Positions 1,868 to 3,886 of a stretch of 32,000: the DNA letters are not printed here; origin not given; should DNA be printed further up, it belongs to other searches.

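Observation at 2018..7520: Three tandem, collinear paralogs (572/647/574 aa) of no family I can recognise: the best candidate for an undescribed system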

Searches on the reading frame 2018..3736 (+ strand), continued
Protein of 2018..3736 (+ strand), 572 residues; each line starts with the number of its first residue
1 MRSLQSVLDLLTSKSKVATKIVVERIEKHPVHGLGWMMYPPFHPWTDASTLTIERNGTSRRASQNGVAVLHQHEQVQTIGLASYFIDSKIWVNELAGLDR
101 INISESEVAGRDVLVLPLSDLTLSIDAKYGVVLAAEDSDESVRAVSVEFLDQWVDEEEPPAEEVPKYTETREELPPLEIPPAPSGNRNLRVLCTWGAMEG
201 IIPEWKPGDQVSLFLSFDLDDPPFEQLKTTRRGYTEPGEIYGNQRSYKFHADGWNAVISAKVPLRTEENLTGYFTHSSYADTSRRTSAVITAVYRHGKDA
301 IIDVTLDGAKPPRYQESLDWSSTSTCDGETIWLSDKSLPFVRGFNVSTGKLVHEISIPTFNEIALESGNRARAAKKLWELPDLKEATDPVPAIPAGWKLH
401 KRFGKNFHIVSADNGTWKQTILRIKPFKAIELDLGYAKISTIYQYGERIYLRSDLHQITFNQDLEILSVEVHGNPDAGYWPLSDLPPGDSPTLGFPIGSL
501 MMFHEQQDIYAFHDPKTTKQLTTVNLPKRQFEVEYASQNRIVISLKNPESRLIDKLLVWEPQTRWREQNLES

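Call 40: list_cluster_members(proteins=[P0056, P0061, P0062, P0067, P0072, P0075, P0079, P0084, P0035, P0041])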
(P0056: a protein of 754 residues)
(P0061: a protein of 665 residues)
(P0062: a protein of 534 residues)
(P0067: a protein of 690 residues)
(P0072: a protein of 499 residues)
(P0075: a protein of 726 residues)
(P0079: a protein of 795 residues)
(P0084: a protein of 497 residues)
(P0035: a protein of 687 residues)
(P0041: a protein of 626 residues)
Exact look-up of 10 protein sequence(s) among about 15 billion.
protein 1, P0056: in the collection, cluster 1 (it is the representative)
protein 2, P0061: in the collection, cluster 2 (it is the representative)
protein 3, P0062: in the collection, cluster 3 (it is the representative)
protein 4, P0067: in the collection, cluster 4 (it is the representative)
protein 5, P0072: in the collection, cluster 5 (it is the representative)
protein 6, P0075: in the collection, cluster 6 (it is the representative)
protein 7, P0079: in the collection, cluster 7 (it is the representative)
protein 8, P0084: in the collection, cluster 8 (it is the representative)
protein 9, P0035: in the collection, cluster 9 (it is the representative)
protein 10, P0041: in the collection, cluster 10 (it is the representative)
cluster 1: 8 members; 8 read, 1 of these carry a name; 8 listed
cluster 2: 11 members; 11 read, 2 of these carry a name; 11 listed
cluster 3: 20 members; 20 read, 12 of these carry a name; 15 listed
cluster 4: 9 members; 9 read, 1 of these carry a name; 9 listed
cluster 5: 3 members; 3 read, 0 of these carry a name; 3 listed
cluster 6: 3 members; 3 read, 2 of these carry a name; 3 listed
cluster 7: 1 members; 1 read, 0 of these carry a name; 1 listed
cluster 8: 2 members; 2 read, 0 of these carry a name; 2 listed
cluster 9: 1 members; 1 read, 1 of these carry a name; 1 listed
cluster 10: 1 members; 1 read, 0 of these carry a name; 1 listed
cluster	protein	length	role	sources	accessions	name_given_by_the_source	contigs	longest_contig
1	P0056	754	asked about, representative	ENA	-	-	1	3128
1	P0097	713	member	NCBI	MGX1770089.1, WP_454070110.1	hypothetical protein ACWIE7_17575 [Dietzia sp. NPDC055343]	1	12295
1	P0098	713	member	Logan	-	-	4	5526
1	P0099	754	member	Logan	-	-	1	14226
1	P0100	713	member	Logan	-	-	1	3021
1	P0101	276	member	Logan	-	-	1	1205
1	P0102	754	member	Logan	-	-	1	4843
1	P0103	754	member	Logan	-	-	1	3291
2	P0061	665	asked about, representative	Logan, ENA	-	-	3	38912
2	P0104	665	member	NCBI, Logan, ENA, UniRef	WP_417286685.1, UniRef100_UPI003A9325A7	hypothetical protein [Corynebacterium variabile] | hypothetical protein n=1 Tax=Corynebacterium variabile TaxID=1727 RepID=UPI003A9325A7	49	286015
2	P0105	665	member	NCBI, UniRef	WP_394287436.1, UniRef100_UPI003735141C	hypothetical protein [Corynebacterium variabile] | hypothetical protein n=1 Tax=Corynebacterium variabile TaxID=1727 RepID=UPI003735141C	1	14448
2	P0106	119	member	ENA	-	-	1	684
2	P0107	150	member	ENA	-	-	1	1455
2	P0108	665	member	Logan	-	-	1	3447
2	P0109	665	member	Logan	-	-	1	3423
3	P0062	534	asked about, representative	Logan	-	-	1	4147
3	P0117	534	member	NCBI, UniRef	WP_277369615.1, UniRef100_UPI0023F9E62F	hypothetical protein [Rhodococcus rhodochrous] | hypothetical protein n=1 Tax=Rhodococcus rhodochrous TaxID=1829 RepID=UPI0023F9E62F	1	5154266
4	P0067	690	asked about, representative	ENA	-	-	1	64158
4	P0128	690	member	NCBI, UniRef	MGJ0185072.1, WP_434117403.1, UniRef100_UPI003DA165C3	hypothetical protein [Corynebacterium glyciniphilum] | hypothetical protein n=1 Tax=Corynebacterium glyciniphilum TaxID=1404244 ...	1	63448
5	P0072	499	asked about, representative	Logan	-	-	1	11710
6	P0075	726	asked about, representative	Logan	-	-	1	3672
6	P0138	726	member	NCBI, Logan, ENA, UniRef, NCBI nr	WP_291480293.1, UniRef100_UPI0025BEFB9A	hypothetical protein [Corynebacterium sp.] | hypothetical protein n=1 Tax=Corynebacterium sp. TaxID=1720 RepID=UPI0025BEFB9A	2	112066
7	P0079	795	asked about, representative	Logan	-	-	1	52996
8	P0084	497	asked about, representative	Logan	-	-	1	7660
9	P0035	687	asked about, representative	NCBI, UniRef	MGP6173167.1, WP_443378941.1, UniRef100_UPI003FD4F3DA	hypothetical protein [Corynebacterium sp. A21] | hypothetical protein n=1 Tax=Corynebacterium sp. A21 TaxID=3457318 RepID=UPI003FD4F3DA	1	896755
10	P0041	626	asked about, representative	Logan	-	-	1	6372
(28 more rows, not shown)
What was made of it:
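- UniRef names one Rhodococcus member 'Streptogramin lyase' (call 40).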

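Call 50: search_protein_families(library=pfam, alignment_id=A1, max_evalue=1)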
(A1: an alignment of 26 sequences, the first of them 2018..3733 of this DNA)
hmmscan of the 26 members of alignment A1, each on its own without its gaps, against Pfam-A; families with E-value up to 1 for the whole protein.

A. member 1, window:2018-3733:+ (572 aa): 0 families

B. families by the number of members that match (of 26 scanned): 3 families
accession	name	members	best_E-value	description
PF21214.3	SelB_WH_2nd_bact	3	0.029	Selenocysteine-specific elongation factor, winged helix domain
PF15169.12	Cybc1_Eros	1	0.0031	Cytochrome b-245 chaperone 1 / Eros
PF13449.12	Phytase-like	1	0.012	Esterase-like activity of phytase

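Call 53: find_encoding_contigs(protein=P0062, flank=8000, max_places=3)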
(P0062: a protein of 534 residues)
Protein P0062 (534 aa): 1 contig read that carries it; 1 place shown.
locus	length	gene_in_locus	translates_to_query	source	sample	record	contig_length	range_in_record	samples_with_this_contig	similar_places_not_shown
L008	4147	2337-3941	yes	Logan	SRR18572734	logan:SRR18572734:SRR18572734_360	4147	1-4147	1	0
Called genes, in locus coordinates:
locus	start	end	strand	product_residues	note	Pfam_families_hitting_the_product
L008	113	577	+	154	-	-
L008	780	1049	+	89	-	-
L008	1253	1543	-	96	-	-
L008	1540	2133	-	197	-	-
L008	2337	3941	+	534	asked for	-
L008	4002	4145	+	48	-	?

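Call 54: search_protein_families(library=pfam, alignment_id=A3, max_evalue=1)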
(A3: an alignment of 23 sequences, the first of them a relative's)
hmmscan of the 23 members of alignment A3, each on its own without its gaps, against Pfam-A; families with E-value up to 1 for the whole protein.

A. member 1, P0062 (534 aa): 0 families

B. families by the number of members that match (of 23 scanned): 5 families
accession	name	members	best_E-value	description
PF20218.3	DUF6578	7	7.9e-05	Family of unknown function (DUF6578)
PF21900.3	DUF6920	1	0.08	Family of unknown function (DUF6920)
PF21806.3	DUF6879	1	0.22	Family of unknown function (DUF6879)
PF07494.17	Reg_prop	1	0.47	Two component regulator propeller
PF15967.10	Nucleoporin_FG2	1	0.55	Nucleoporin FG repeated region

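Call 55: find_encoding_contigs(protein=P0117, flank=10000, max_places=2)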
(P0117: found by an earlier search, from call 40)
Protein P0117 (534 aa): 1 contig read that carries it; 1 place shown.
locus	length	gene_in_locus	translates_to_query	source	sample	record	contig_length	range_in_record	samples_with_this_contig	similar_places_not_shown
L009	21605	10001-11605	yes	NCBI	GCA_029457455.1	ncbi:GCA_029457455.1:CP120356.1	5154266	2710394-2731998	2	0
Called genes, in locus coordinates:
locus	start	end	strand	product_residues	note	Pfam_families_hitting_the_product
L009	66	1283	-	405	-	-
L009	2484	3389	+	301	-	PF00565:SNase (weak)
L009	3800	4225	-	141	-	PF01610:DDE_Tnp_ISL3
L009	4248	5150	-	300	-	PF14690:Zn_ribbon_ISL3, PF13542:HTH_Tnp_ISL3, PF01610:DDE_Tnp_ISL3 (weak)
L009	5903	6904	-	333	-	-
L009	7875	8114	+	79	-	PF17761:DUF1016_N (weak)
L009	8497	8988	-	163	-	-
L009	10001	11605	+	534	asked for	-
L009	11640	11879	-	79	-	-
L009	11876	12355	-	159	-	-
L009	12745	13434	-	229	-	-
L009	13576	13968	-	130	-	-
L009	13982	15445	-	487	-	PF07992:Pyr_redox_2, PF13434:Lys_Orn_oxgnase (faint), PF00070:Pyr_redox, PF02852:Pyr_redox_dim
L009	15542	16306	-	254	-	PF03460:NIR_SIR_ferr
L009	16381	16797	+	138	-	PF01243:PNPOx_N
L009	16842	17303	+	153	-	PF00132:Hexapep, PF14602:Hexapep_2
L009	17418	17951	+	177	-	PF00255:GSHPx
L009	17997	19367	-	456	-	PF19289:PmbA_TldD_3rd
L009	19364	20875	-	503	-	PF01523:PmbA_TldD_1st, PF19289:PmbA_TldD_3rd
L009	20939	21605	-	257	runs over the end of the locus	PF01925:TauE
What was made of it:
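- The Rhodococcus copy lies among IS elements and hypothetical genes (call 55).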

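Call 71: find_encoding_contigs(protein=P0104, flank=8000, max_places=1)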
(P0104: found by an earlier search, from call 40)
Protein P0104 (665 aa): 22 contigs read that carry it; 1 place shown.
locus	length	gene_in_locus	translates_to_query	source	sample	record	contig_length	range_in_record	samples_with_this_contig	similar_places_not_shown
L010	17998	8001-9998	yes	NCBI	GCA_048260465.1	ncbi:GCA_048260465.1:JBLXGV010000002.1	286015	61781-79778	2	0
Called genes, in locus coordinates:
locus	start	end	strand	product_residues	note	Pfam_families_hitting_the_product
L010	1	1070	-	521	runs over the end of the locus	PF00135:COesterase, PF20434:BD-FAE, PF07859:Abhydrolase_3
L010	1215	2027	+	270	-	PF26580:Mtb12_C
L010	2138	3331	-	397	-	PF07992:Pyr_redox_2, PF13454:NAD_binding_9 (faint), PF00070:Pyr_redox, PF14759:Reductase_C (faint)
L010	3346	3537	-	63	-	PF00301:Rubredoxin, PF21349:RUBY_RBDX (faint)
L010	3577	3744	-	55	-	PF00301:Rubredoxin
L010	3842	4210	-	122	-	-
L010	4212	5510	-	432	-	PF00487:FA_desaturase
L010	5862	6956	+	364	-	-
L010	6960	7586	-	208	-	-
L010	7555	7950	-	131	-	PF12728:HTH_17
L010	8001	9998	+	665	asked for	-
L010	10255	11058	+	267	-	PF00005:ABC_tran, PF13304:AAA_21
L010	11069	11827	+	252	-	PF10502:Peptidase_S26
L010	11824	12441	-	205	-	PF00072:Response_reg, PF00196:GerE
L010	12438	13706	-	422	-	PF07730:HisKA_3, PF13581:HATPase_c_2 (weak), PF02518:HATPase_c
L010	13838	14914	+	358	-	PF02687:FtsX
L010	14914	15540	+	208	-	PF00005:ABC_tran, PF13304:AAA_21 (faint)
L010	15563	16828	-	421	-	PF00375:SDF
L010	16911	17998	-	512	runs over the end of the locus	PF00245:Alk_phosphatase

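Call 72: find_encoding_contigs(protein=P0128, flank=8000, max_places=1)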
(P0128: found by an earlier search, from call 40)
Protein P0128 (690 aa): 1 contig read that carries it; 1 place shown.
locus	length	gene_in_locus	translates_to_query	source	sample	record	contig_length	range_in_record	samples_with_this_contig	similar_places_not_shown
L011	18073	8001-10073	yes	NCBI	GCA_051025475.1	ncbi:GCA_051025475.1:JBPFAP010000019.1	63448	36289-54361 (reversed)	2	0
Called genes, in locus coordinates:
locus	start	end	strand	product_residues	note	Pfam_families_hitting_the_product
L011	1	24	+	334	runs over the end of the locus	PF07510:GmrSD_C, PF05901:Excalibur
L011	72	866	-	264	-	PF02517:Rce1-like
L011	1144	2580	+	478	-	PF00375:SDF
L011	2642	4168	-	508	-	PF00135:COesterase, PF20434:BD-FAE, PF07859:Abhydrolase_3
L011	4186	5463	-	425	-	PF07992:Pyr_redox_2, PF00070:Pyr_redox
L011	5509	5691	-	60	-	PF00301:Rubredoxin, PF21349:RUBY_RBDX (faint)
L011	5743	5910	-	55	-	PF00301:Rubredoxin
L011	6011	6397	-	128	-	-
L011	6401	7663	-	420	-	PF00487:FA_desaturase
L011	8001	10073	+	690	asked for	-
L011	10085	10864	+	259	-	PF00005:ABC_tran, PF13304:AAA_21 (faint)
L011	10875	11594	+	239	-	PF10502:Peptidase_S26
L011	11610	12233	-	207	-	PF00300:His_Phos_1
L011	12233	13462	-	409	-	PF00375:SDF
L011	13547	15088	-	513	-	PF00245:Alk_phosphatase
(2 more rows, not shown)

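Call 73: find_encoding_contigs(protein=P0097, flank=8000, max_places=1)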
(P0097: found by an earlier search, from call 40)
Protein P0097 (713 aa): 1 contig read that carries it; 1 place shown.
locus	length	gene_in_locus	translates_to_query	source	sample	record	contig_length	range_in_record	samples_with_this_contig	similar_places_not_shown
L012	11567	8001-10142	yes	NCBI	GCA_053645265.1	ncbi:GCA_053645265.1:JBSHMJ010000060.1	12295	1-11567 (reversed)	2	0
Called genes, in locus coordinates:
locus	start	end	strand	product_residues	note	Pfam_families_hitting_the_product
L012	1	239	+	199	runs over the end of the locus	-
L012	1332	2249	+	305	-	-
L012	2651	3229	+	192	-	-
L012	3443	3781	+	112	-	-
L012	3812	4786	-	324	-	PF13011:LZ_Tnp_IS481, PF13384:HTH_23 (weak), PF13518:HTH_28, PF13551:HTH_29 (weak), PF06056:Terminase_5 (faint), PF13565:HTH_32, PF00665:rve, PF13683:rve_3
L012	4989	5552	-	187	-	-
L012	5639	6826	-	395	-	PF12679:ABC2_membrane_2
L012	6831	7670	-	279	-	PF00005:ABC_tran, PF13304:AAA_21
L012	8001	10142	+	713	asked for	-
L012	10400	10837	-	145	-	-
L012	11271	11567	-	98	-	PF03796:DnaB_C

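Call 74: find_encoding_contigs(protein=P0035, flank=8000, max_places=1)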
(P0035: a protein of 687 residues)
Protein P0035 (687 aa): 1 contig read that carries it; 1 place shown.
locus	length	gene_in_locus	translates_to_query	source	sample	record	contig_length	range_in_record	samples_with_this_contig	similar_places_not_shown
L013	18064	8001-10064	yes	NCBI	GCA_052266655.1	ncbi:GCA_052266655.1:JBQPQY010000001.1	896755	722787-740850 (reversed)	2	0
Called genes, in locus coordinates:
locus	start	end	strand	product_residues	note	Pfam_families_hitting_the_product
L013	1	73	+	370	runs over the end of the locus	PF01180:DHO_dh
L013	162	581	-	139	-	PF25592:DUF7937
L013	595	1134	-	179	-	PF01161:PBP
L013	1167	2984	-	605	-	PF00664:ABC_membrane, PF00005:ABC_tran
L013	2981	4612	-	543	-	PF00664:ABC_membrane, PF00005:ABC_tran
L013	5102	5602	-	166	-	-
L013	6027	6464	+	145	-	-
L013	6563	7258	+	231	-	PF09335:VTT_dom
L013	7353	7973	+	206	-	-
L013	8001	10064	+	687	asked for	-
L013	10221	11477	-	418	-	PF01145:Band_7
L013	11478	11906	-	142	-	PF01957:NfeD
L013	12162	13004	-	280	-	PF22845:DUF3097_N, PF11296:DUF3097_C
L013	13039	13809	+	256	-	PF27075:Rv1486c_N, PF27076:Rv1486c_C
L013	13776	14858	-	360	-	PF00762:Ferrochelatase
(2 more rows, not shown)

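Call 75: find_encoding_contigs(protein=P0079, flank=8000, max_places=1)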
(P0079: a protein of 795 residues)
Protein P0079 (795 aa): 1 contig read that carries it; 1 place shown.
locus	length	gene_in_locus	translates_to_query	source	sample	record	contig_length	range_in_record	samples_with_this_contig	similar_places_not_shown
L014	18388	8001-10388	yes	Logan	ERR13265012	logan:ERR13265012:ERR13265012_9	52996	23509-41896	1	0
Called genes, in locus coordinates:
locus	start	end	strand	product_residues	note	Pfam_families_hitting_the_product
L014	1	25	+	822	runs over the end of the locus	PF00343:Phosphorylase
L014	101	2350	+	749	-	PF22019:GlgB_N (faint), PF02922:CBM_48, PF00128:Alpha-amylase (weak), PF02806:Alpha-amylase_C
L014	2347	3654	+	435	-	PF00483:NTP_transferase, PF12804:NTP_transf_3 (faint), PF24894:Hexapep_GlmU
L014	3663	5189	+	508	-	PF08323:Glyco_transf_5, PF13579:Glyco_trans_4_4 (faint), PF13439:Glyco_transf_4 (weak), PF00534:Glycos_transf_1, PF13692:Glyco_trans_1_4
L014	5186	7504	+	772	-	PF02922:CBM_48 (faint), PF00128:Alpha-amylase (faint)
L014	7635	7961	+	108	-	-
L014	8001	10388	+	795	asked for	-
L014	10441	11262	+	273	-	PF00459:Inositol_P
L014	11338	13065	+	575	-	PF00342:PGI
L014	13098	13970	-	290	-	PF01149:Fapy_DNA_glyco, PF06831:H2TH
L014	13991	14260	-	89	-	-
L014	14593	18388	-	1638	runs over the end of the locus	PF00270:DEAD, PF00271:Helicase_C, PF19306:WHD_Lhr, PF08494:DEAD_assoc, PF23236:WHD_2nd_Lhr, PF23235:WHD_3rd_Lhr, PF23234:WHD_4th_Lhr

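Call 76: find_encoding_contigs(protein=P0138, flank=8000, max_places=1)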
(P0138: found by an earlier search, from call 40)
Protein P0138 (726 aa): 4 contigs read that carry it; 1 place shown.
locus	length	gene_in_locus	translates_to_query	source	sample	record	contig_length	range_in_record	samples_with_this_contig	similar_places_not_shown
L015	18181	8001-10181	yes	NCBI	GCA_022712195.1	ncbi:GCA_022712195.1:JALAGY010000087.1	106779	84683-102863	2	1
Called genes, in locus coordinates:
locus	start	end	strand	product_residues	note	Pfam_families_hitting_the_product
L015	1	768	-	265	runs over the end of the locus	PF02517:Rce1-like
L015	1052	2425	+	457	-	PF00375:SDF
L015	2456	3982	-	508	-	PF00135:COesterase, PF20434:BD-FAE, PF07859:Abhydrolase_3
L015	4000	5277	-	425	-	PF07992:Pyr_redox_2, PF00070:Pyr_redox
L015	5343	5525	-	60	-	PF00301:Rubredoxin, PF21349:RUBY_RBDX (faint)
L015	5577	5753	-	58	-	PF00301:Rubredoxin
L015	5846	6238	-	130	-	-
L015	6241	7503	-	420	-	PF00487:FA_desaturase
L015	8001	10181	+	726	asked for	-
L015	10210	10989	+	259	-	PF00005:ABC_tran, PF13304:AAA_21 (weak)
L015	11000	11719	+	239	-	PF10502:Peptidase_S26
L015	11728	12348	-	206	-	PF00300:His_Phos_1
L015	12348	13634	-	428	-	PF00375:SDF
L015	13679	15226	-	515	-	PF00245:Alk_phosphatase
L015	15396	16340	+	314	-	-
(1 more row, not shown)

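Call 82: find_encoding_contigs(protein=window:2018-3736:+, flank=10000, max_places=3)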
Protein window:2018-3736:+ (572 aa): 24 contigs read that carry it; 2 places shown.
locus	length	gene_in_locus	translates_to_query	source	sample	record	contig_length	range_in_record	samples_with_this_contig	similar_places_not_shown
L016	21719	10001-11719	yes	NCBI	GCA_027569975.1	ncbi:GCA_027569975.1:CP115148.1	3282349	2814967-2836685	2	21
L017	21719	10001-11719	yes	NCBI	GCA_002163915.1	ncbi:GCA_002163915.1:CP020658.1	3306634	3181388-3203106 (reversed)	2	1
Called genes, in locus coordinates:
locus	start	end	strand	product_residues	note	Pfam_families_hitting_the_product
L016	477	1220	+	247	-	PF08428:Rib (faint), PF18957:RibLong (weak)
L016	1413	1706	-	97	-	PF03992:ABM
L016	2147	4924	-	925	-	PF02861:Clp_N, PF00004:AAA, PF13191:AAA_16 (weak), PF17871:AAA_lid_9, PF02151:UVR, PF07724:AAA_2, PF07728:AAA_5, PF10431:ClpB_D2-small, +7 more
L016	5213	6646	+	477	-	PF00478:IMPDH, PF03060:NMO (faint), PF00571:CBS (weak)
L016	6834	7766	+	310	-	PF14525:AraC_binding_2, PF12833:HTH_18, PF00165:HTH_AraC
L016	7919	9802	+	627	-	PF01494:FAD_binding_3, PF07976:Phe_hydrox_dim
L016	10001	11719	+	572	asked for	-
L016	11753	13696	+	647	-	-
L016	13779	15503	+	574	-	-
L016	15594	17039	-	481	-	PF07690:MFS_1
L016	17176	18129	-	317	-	-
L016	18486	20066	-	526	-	PF01336:tRNA_anti-codon, PF00152:tRNA-synt_2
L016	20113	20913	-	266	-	PF02569:Pantoate_ligase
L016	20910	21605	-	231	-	PF10727:Rossmann-like (faint), PF22242:6PGD_like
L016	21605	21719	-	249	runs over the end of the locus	PF20570:DUF6779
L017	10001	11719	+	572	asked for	-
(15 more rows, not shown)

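Call 95: find_related_loci(query=A1, collection=viral_contigs, flank=5000)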
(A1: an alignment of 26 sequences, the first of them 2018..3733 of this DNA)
Query A1 (572 aa) in viral_contigs; peptide patterns used: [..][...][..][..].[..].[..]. (x = any residue, [..] = any of these).
36 stretches matched a pattern, but none encodes a relative of the query by tblastn (E <= 1e-3).

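Call 99: search_protein_families(library=pfam, proteins=[L010:5862-6953:+, L009:12745-13431:-, P0064, P0065, P0083, P0090, P0077, P0092, P0072], max_evalue=1)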
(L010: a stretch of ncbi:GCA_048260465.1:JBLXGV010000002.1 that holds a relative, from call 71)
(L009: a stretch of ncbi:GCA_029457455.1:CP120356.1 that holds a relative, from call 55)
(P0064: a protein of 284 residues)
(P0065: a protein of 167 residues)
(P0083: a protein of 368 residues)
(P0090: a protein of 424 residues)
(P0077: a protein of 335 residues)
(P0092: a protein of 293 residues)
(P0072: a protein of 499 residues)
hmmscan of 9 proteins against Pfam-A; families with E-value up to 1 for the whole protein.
L010:5862-6953:+ (364 aa): 0 families

L009:12745-13431:- (228 aa): 0 families

P0064 (284 aa): 0 families

P0065 (167 aa): 0 families

P0083 (368 aa): 0 families

P0090 (424 aa): 0 families

P0077 (335 aa): 1 family
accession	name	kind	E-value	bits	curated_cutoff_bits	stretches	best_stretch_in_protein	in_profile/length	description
PF20218.3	DUF6578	-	0.039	15.1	27.8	1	81-193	27-121/122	Family of unknown function (DUF6578)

P0092 (293 aa): 0 families

P0072 (499 aa): 1 family
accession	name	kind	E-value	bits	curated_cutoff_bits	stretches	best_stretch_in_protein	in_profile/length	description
PF20218.3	DUF6578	-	7.9e-05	23.8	27.8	1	114-189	58-121/122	Family of unknown function (DUF6578)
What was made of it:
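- Seven of 23 of them hit DUF6578 below threshold (calls 54, 99).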
